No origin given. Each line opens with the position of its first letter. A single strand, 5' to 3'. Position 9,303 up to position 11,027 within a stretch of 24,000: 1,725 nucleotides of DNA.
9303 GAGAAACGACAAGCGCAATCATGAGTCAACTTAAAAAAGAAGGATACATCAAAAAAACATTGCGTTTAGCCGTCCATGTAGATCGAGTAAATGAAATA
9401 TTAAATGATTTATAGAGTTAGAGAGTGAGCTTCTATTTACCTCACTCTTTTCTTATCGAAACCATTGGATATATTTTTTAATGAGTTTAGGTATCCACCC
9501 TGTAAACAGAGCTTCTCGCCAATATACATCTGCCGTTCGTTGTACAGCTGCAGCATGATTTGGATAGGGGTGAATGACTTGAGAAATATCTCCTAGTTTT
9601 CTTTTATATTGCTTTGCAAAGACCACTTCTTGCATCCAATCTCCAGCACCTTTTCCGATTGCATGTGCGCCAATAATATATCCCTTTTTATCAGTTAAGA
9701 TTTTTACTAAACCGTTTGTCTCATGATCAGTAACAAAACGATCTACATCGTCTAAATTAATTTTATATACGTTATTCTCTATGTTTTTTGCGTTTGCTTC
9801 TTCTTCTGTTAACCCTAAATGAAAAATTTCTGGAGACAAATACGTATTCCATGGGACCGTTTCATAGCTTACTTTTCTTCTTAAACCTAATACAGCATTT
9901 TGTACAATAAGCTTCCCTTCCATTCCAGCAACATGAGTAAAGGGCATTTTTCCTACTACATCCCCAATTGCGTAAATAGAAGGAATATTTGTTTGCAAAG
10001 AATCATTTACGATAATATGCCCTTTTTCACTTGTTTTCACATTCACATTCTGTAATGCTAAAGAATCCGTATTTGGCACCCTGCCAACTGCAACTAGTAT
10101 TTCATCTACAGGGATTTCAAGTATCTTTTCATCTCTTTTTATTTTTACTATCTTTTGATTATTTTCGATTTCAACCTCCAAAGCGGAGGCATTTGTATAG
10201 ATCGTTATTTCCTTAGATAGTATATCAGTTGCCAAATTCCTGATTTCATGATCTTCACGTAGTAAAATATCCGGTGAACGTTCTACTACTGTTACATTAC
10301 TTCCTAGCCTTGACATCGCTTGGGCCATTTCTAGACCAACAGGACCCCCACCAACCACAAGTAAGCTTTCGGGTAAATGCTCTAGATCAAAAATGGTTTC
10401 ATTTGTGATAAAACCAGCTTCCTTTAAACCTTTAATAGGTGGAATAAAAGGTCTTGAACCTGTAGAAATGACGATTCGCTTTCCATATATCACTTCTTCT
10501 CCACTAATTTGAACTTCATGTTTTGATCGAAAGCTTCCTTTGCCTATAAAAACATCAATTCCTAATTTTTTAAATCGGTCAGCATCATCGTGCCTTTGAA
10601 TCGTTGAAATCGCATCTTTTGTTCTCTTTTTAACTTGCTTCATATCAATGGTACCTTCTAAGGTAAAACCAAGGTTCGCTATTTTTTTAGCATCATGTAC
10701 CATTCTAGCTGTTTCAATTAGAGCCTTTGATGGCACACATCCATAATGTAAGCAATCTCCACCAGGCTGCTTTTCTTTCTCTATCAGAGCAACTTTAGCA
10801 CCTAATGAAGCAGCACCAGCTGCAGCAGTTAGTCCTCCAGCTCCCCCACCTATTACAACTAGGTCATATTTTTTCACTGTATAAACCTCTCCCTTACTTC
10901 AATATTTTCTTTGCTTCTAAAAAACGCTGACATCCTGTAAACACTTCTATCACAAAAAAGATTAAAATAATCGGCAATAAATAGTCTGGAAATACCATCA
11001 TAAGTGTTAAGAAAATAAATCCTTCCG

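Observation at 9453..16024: Seven-gene translationally coupled operon: YnjB-type ABC importer + TVP38/DedA-like + CDP-alcohol phosphatidyltransferase + flavoprotein disulfide reductase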

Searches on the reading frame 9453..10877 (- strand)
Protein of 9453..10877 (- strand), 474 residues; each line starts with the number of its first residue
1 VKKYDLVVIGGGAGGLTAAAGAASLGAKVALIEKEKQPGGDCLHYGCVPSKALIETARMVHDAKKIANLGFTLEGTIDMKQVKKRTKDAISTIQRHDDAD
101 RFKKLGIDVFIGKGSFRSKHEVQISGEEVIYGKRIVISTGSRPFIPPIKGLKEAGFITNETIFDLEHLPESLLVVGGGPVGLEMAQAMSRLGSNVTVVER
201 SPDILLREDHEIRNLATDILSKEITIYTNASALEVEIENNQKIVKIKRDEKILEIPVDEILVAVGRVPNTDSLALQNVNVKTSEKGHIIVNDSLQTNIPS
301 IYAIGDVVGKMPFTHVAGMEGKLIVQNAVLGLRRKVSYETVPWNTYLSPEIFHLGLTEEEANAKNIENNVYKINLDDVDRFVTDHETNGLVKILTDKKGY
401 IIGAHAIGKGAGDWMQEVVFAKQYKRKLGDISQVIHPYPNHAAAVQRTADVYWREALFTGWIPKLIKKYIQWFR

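Call 5: search_protein_families(library=pfam, proteins=[window:9453-10877:-])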
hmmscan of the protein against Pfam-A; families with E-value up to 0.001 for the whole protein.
window:9453-10877:- (474 aa): 19 families
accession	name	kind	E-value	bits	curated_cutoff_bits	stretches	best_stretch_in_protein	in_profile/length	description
PF07992.20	Pyr_redox_2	-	4.8e-65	220.3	26.1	1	4-321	1-291/291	Pyridine nucleotide-disulphide oxidoreductase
PF00070.33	Pyr_redox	-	7.6e-23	81.3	22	1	172-247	2-78/82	Pyridine nucleotide-disulphide oxidoreductase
PF02852.28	Pyr_redox_dim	-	1.4e-21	77.2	25.3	1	341-447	1-108/110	Pyridine nucleotide-disulphide oxidoreductase, dimerisation domain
PF13738.12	Pyr_redox_3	-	2.3e-15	57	30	1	7-305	1-305/305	Pyridine nucleotide-disulphide oxidoreductase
PF13450.12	NAD_binding_8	-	4.8e-13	49.6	21.9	1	8-44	1-37/68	NAD(P)-binding Rossmann-like domain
PF01134.28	GIDA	-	5.7e-12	45.8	22.1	1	5-87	1-77/391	Glucose inhibited division protein A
PF12831.13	FAD_oxidored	-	1.3e-11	44.9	27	1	5-42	1-38/416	FAD dependent oxidoreductase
PF01266.30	DAO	-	2.1e-11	44.4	27.9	1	5-40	1-37/353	FAD dependent oxidoreductase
PF00890.30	FAD_binding_2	-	1.6e-10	41.2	20.4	1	5-42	1-37/414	FAD binding domain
PF03486.20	HI0933_like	-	7.2e-10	39.2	50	1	5-40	2-37/244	HI0933-like protein Rossmann domain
PF01262.27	AlaDh_PNT_C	-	7.6e-09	35.7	23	0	5-36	30-61/214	Alanine dehydrogenase/PNT, C-terminal domain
PF01946.23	Thi4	-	1e-07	31.9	26.2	1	4-55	18-70/235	Thi4 family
PF05834.18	Lycopene_cycl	-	1.7e-07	31.1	23.4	1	172-237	2-69/380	Lycopene cyclase protein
PF01494.25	FAD_binding_3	-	5.8e-07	29.5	22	0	173-202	5-34/349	FAD binding domain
PF13241.12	NAD_binding_7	-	1e-06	29.7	22.1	0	171-253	9-88/104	Putative NAD(P)-binding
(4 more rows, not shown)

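Call 6: search_protein_families(library=ncbifam, proteins=[window:9453-10877:-])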
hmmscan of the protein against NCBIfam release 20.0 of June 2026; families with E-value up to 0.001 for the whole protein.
window:9453-10877:- (474 aa): 133 families (the best 25 are shown)
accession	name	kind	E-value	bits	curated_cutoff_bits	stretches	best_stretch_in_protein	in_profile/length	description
NF004991.0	PRK06370.1-3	subfamily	8e-147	489.8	620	1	2-472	34-506/509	FAD-containing oxidoreductase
TIGR01350.1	lipoamide_DH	equivalog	3.6e-113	378.7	408.8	1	3-449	1-451/461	dihydrolipoyl dehydrogenase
TIGR02053.1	MerA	equivalog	2.1e-111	373.2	454.45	1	4-452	1-453/465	mercury(II) reductase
NF004947.0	PRK06292.2-5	equivalog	7.4e-104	348.2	592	1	1-447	1-453/474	dihydrolipoyl dehydrogenase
NF004992.0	PRK06370.1-4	equivalog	1.2e-92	310.7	629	1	2-439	3-442/459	FAD-containing oxidoreductase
NF004946.0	PRK06292.2-4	subfamily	9.4e-87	291.8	634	1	1-448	1-466/487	dihydrolipoyl dehydrogenase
NF004776.0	PRK06116.1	equivalog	2e-86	290.8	480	1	1-423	2-424/450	glutathione-disulfide reductase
NF005884.0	PRK07846.1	equivalog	1.3e-84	284.4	501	1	1-433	1-431/454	mycothione reductase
NF004943.0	PRK06292.2-1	equivalog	1.7e-80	271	432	1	1-449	1-452/456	dihydrolipoyl dehydrogenase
NF003585.0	PRK05249.1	equivalog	2.8e-78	263.6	465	1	2-440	5-445/464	Si-specific NAD(P)(+) transhydrogenase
NF041853.1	hythiocyan_redase_MerA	equivalog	6.4e-78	262.5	650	1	1-440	1-429/440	hypothiocyanous acid reductase MerA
NF004945.0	PRK06292.2-3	equivalog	3.9e-77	260.1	494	1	1-444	1-444/457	dihydrolipoyl dehydrogenase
NF004944.0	PRK06292.2-2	equivalog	4.5e-77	259.6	619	1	1-441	1-441/460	dihydrolipoyl dehydrogenase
NF004990.0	PRK06370.1-1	equivalog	6.5e-77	259.1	842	1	2-440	3-443/459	FAD-containing oxidoreductase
TIGR01424.1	gluta_reduc_2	equivalog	5.1e-75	252.8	606.05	1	4-423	3-420/446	glutathione-disulfide reductase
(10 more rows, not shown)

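Call 15: search_solved_structures(query=window:9453-10877:-, max_evalue=1e-40)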
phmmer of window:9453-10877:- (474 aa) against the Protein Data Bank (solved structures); distinct sequences matched with E-value up to 1e-40: 99 (the best 60 are shown).
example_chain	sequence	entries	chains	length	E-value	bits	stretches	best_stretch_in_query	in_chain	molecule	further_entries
2eq7_A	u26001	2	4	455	7.1e-74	252.8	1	4-455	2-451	2-oxoglutarate dehydrogenase E3 component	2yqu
5x1y_B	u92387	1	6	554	7e-73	249.5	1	3-448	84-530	Mercuric reductase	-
6uzi_A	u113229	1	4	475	1.5e-70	241.8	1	1-449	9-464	Dihydrolipoyl dehydrogenase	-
2eq6_A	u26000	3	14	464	3.3e-66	227.5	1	1-457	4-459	Pyruvate dehydrogenase complex, dihydrolipoamide dehydrogenase E3 component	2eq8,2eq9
1dxl_A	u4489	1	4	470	3.1e-65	224.3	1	4-449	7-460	DIHYDROLIPOAMIDE DEHYDROGENASE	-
2qae_A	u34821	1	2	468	3.5e-65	224.1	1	3-447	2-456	Dihydrolipoyl dehydrogenase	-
3urh_A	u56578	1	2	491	1.7e-63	218.6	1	2-449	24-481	Dihydrolipoyl dehydrogenase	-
1lpf_A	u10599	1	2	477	1.8e-61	211.9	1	2-448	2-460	DIHYDROLIPOAMIDE DEHYDROGENASE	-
5u8u_A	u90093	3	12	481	2.3e-61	211.5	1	2-448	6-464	Dihydrolipoyl dehydrogenase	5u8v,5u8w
4ywo_A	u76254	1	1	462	2.8e-60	207.9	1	4-449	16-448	Mercuric reductase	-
3lad_A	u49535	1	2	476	6.2e-60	206.8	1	2-448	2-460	DIHYDROLIPOAMIDE DEHYDROGENASE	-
5tr3_A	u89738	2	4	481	8.5e-60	206.4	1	2-448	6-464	Dihydrolipoyl dehydrogenase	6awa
6aon_A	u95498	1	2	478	6.8e-59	203.4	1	2-449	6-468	Dihydrolipoyl dehydrogenase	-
1jeh_A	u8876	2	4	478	1.9e-58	201.9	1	2-446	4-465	DIHYDROLIPOAMIDE DEHYDROGENASE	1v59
7psc_A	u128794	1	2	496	2.5e-58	201.5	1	5-445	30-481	Dihydrolipoyl dehydrogenase, mitochondrial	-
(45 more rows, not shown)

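Call 88: search_protein_representatives(protein=window:9453-10877:-)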
Query: 474 residues. Proteins with E-value up to 0.001 (for the whole library): 55381; up to 1e-10: 22387; up to 1e-30: 6816. The best 150 are listed.
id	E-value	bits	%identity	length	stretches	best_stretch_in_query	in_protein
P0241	7.0e-177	605.5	59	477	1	1-474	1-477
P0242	2.9e-127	442.0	44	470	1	1-472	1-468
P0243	3.4e-120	418.7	53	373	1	107-473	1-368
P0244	2.6e-113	396.0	45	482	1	1-470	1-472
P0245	1.9e-109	383.3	42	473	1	3-469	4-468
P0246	2.0e-108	379.9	41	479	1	3-460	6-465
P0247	3.0e-108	379.3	44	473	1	1-468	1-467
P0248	4.8e-108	378.6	42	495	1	2-473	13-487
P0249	7.7e-108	377.9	41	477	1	2-472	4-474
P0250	2.1e-107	376.5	42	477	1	3-472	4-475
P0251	4.2e-106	372.2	43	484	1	1-452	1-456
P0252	4.2e-106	372.2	42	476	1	3-467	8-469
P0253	6.9e-106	371.5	41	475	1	1-469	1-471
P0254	2.2e-105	369.9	43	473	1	1-467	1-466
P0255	2.3e-105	369.8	44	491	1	3-463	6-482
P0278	1.1e-97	344.5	42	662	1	3-457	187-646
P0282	2.3e-96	340.1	38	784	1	3-474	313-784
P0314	1.2e-91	324.6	39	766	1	3-466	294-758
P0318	2.2e-91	323.7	38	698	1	4-465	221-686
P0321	3.1e-91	323.2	39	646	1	3-470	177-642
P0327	3.7e-91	323.0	40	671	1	3-470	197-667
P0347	7.3e-89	315.4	38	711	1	4-468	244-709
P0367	1.8e-87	310.8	38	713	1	3-467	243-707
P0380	3.1e-86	306.7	40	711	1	3-457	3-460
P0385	6.3e-86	305.7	38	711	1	2-472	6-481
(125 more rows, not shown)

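Call 89: search_protein_families(library=pfam, proteins=[P0278, P0282, P0314, P0318, P0321, P0327, P0347, P0367, P0380, P0385], max_evalue=0.000001)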
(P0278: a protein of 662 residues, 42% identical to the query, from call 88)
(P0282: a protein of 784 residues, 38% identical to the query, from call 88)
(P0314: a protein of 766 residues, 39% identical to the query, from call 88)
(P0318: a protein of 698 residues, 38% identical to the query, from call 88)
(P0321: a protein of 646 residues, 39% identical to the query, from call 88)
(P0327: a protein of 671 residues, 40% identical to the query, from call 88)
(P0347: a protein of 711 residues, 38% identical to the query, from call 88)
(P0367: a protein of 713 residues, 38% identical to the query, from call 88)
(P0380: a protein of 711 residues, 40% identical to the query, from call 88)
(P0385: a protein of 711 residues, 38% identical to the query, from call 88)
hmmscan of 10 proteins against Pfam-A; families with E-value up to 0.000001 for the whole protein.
P0278 (662 aa): 6 families
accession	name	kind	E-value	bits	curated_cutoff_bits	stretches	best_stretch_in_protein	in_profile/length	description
PF07992.20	Pyr_redox_2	-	8.6e-64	216.2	26.1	1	188-503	1-285/291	Pyridine nucleotide-disulphide oxidoreductase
PF02852.28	Pyr_redox_dim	-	1.4e-30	106.2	25.3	1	529-635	1-107/110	Pyridine nucleotide-disulphide oxidoreductase, dimerisation domain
PF00070.33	Pyr_redox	-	6.6e-22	78.3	22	1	356-426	1-71/82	Pyridine nucleotide-disulphide oxidoreductase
PF00610.27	DEP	-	2.8e-18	66.1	32.7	1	30-99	3-72/72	Domain found in Dishevelled, Egl-10, and Pleckstrin (DEP)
PF03486.20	HI0933_like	-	7.8e-11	42.3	50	0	189-219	2-32/244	HI0933-like protein Rossmann domain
PF13738.12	Pyr_redox_3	-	1.7e-08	34.5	30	1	307-493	115-305/305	Pyridine nucleotide-disulphide oxidoreductase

P0282 (784 aa): 4 families
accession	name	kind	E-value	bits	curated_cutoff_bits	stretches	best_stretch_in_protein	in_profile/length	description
PF07992.20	Pyr_redox_2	-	6.5e-62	210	26.1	1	315-631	2-291/291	Pyridine nucleotide-disulphide oxidoreductase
PF09335.16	VTT_dom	-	3.4e-29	102.3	33.9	1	72-190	1-122/123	VTT domain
PF02852.28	Pyr_redox_dim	-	2.4e-27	95.8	25.3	1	651-759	1-109/110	Pyridine nucleotide-disulphide oxidoreductase, dimerisation domain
PF00070.33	Pyr_redox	-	1.8e-22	80.1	22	1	481-554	1-74/82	Pyridine nucleotide-disulphide oxidoreductase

P0314 (766 aa): 5 families
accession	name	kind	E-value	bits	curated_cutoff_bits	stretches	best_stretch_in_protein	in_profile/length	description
PF07992.20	Pyr_redox_2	-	7.2e-63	213.1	26.1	1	295-611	1-289/291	Pyridine nucleotide-disulphide oxidoreductase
PF02852.28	Pyr_redox_dim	-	3.1e-27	95.4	25.3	1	633-742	1-110/110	Pyridine nucleotide-disulphide oxidoreductase, dimerisation domain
PF09335.16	VTT_dom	-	4e-27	95.6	33.9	1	76-194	1-122/123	VTT domain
PF00070.33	Pyr_redox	-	2.6e-21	76.3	22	1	461-531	1-71/82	Pyridine nucleotide-disulphide oxidoreductase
PF01134.28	GIDA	-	3.3e-07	30.1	22.1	0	297-360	2-60/391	Glucose inhibited division protein A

P0318 (698 aa): 9 families
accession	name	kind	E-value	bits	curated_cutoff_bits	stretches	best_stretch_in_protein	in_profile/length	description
PF07992.20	Pyr_redox_2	-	1.7e-58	198.8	26.1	1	222-541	2-291/291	Pyridine nucleotide-disulphide oxidoreductase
PF09335.16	VTT_dom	-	6.5e-25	88.4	33.9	1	62-178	1-122/123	VTT domain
PF02852.28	Pyr_redox_dim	-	1.9e-22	80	25.3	1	562-666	2-107/110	Pyridine nucleotide-disulphide oxidoreductase, dimerisation domain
PF00070.33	Pyr_redox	-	6e-19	68.8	22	1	391-468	1-80/82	Pyridine nucleotide-disulphide oxidoreductase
PF13738.12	Pyr_redox_3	-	2e-13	50.7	30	1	342-525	115-305/305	Pyridine nucleotide-disulphide oxidoreductase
PF01134.28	GIDA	-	1.5e-09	37.9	22.1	0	222-361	1-150/391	Glucose inhibited division protein A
PF12831.13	FAD_oxidored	-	2.8e-07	30.6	27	0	222-252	1-31/416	FAD dependent oxidoreductase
PF01266.30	DAO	-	7.4e-07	29.4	27.9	0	436-509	155-229/353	FAD dependent oxidoreductase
PF03486.20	HI0933_like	-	9.4e-07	29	50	0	222-253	2-33/244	HI0933-like protein Rossmann domain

P0321 (646 aa): 7 families
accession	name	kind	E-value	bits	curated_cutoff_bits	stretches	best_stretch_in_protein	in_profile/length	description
PF07992.20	Pyr_redox_2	-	3.1e-56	191.4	26.1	1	178-493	1-287/291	Pyridine nucleotide-disulphide oxidoreductase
PF02852.28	Pyr_redox_dim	-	3.4e-22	79.2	25.3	1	517-619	1-107/110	Pyridine nucleotide-disulphide oxidoreductase, dimerisation domain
PF00610.27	DEP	-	7.4e-21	74.3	32.7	1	21-87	3-72/72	Domain found in Dishevelled, Egl-10, and Pleckstrin (DEP)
PF00070.33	Pyr_redox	-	7e-20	71.8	22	1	345-420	1-76/82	Pyridine nucleotide-disulphide oxidoreductase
PF01134.28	GIDA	-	1.4e-07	31.4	22.1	0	180-238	2-58/391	Glucose inhibited division protein A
PF13738.12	Pyr_redox_3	-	2.6e-07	30.6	30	0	297-481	116-305/305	Pyridine nucleotide-disulphide oxidoreductase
PF03486.20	HI0933_like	-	3e-07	30.6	50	0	179-209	2-32/244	HI0933-like protein Rossmann domain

P0327 (671 aa): 5 families
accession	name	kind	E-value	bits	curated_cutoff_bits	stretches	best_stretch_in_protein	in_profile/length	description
PF07992.20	Pyr_redox_2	-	1.2e-57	196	26.1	1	199-518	2-290/291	Pyridine nucleotide-disulphide oxidoreductase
PF00610.27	DEP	-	1.2e-24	86.4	32.7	1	29-98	1-72/72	Domain found in Dishevelled, Egl-10, and Pleckstrin (DEP)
PF02852.28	Pyr_redox_dim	-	1.5e-24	86.8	25.3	1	539-643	1-106/110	Pyridine nucleotide-disulphide oxidoreductase, dimerisation domain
PF00070.33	Pyr_redox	-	5.9e-16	59.2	22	1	364-441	1-78/82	Pyridine nucleotide-disulphide oxidoreductase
PF01134.28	GIDA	-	7.1e-08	32.3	22.1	0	200-271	2-72/391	Glucose inhibited division protein A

P0347 (711 aa): 7 families
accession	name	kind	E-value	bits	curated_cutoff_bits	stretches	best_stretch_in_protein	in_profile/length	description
PF07992.20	Pyr_redox_2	-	6.2e-58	197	26.1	1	244-559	1-290/291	Pyridine nucleotide-disulphide oxidoreductase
PF02852.28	Pyr_redox_dim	-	7.7e-23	81.2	25.3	1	580-684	1-107/110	Pyridine nucleotide-disulphide oxidoreductase, dimerisation domain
PF09335.16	VTT_dom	-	3.8e-21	76.3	33.9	1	71-187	2-122/123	VTT domain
PF00070.33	Pyr_redox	-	4.7e-19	69.1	22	1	410-486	1-79/82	Pyridine nucleotide-disulphide oxidoreductase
PF13738.12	Pyr_redox_3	-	1e-13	51.7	30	1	248-522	2-281/305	Pyridine nucleotide-disulphide oxidoreductase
PF01134.28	GIDA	-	8.5e-10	38.7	22.1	0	245-381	1-151/391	Glucose inhibited division protein A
PF03486.20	HI0933_like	-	3e-07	30.6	50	0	245-279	2-36/244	HI0933-like protein Rossmann domain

P0367 (713 aa): 8 families
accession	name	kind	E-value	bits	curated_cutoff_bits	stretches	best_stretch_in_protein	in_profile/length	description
PF07992.20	Pyr_redox_2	-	1.2e-55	189.5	26.1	1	245-560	2-290/291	Pyridine nucleotide-disulphide oxidoreductase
PF02852.28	Pyr_redox_dim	-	4.7e-22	78.7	25.3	1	581-688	1-109/110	Pyridine nucleotide-disulphide oxidoreductase, dimerisation domain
PF09335.16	VTT_dom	-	2.1e-20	73.8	33.9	1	76-189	4-122/123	VTT domain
PF00070.33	Pyr_redox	-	7.6e-17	62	22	1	410-478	1-70/82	Pyridine nucleotide-disulphide oxidoreductase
PF13738.12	Pyr_redox_3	-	7.8e-14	52.1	30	1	248-517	2-277/305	Pyridine nucleotide-disulphide oxidoreductase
PF01134.28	GIDA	-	1.3e-08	34.8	22.1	0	245-321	1-76/391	Glucose inhibited division protein A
PF12831.13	FAD_oxidored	-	8.8e-08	32.3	27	0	245-312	1-70/416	FAD dependent oxidoreductase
PF01266.30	DAO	-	2.3e-07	31.1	27.9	0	245-278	1-35/353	FAD dependent oxidoreductase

P0380 (711 aa): 9 families
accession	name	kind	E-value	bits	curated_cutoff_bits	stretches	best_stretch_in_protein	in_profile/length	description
PF07992.20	Pyr_redox_2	-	9.5e-58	196.3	26.1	1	4-318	1-287/291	Pyridine nucleotide-disulphide oxidoreductase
PF02852.28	Pyr_redox_dim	-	5.8e-26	91.3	25.3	1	345-450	3-108/110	Pyridine nucleotide-disulphide oxidoreductase, dimerisation domain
PF09335.16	VTT_dom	-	5.8e-25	88.6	33.9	1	546-659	4-122/123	VTT domain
PF00070.33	Pyr_redox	-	2.5e-16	60.4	22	1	172-242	2-72/82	Pyridine nucleotide-disulphide oxidoreductase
PF13738.12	Pyr_redox_3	-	4.2e-10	39.8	30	1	127-306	120-305/305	Pyridine nucleotide-disulphide oxidoreductase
PF01134.28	GIDA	-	1.3e-08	34.8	22.1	0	5-66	1-60/391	Glucose inhibited division protein A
PF01494.25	FAD_binding_3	-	6.7e-08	32.6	22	0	3-35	1-33/349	FAD binding domain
PF13450.12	NAD_binding_8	-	1.1e-07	32.4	21.9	0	8-42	1-36/68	NAD(P)-binding Rossmann-like domain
PF03486.20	HI0933_like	-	3.7e-07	30.3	50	0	5-36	2-33/244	HI0933-like protein Rossmann domain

P0385 (711 aa): 9 families
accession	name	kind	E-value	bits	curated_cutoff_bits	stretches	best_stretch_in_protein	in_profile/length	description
PF07992.20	Pyr_redox_2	-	9.3e-61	206.2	26.1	1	8-330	1-291/291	Pyridine nucleotide-disulphide oxidoreductase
PF02852.28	Pyr_redox_dim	-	2.3e-27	95.8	25.3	1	350-459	1-109/110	Pyridine nucleotide-disulphide oxidoreductase, dimerisation domain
PF09335.16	VTT_dom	-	2.5e-22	80.1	33.9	1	550-662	5-122/123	VTT domain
PF00070.33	Pyr_redox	-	3e-20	73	22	1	179-247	1-69/82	Pyridine nucleotide-disulphide oxidoreductase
PF13738.12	Pyr_redox_3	-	1.4e-16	61.1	30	1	11-295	1-285/305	Pyridine nucleotide-disulphide oxidoreductase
PF01134.28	GIDA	-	3.8e-10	39.8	22.1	1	9-68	1-58/391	Glucose inhibited division protein A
PF13434.12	Lys_Orn_oxgnase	-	4.8e-09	36.2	21.3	1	122-245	130-255/339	L-lysine 6-monooxygenase/L-ornithine 5-monooxygenase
PF12831.13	FAD_oxidored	-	6.3e-08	32.8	27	0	10-52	2-45/416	FAD dependent oxidoreductase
PF03486.20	HI0933_like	-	4.2e-07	30.1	50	0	9-40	2-33/244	HI0933-like protein Rossmann domain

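Call 91: find_related_loci(query=A4, collection=metagenome_contigs, flank=8000)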
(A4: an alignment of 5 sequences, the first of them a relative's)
Query A4 (784 aa) in metagenome_contigs; peptide patterns used: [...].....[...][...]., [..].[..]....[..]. (x = any residue, [..] = any of these).
600 stretches matched a pattern (row limit reached: there are more); 586 encode a relative of the query (tblastn E <= 1e-3); the best 80 are kept; 80 distinct loci.
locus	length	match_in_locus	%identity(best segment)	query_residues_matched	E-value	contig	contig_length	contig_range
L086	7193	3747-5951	49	26-784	0e+0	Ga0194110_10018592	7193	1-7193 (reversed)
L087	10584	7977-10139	51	38-784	0e+0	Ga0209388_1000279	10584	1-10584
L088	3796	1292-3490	48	29-784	0e+0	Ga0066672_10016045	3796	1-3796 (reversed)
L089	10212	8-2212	52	26-784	0e+0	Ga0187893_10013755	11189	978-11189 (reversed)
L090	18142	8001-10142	52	37-784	0e+0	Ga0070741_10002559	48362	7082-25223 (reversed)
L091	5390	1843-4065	44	26-784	0e+0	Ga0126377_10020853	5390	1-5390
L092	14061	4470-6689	45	25-784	0e+0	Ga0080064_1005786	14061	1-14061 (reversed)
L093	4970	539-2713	44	34-780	0e+0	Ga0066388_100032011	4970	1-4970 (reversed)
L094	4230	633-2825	45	33-784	0e+0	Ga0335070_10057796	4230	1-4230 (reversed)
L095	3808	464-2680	44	23-782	0e+0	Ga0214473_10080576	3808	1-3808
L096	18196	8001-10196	43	39-784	0e+0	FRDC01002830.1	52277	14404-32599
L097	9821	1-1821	48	144-784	4e-179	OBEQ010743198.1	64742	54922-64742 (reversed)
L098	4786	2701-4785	44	23-751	0e+0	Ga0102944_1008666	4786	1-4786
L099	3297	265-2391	44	63-784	0e+0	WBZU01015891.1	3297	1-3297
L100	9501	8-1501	57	288-784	8e-176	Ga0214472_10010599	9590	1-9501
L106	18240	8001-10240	50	26-784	0e+0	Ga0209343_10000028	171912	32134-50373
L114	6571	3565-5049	52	288-780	3e-164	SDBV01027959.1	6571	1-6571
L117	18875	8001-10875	53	63-784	2e-162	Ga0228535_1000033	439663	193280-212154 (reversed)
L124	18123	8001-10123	55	45-784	6e-161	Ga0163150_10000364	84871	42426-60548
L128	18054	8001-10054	51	62-784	2e-159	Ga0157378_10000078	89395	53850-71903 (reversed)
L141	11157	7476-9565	50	57-784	2e-153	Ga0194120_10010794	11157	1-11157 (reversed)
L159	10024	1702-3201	53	284-784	6e-151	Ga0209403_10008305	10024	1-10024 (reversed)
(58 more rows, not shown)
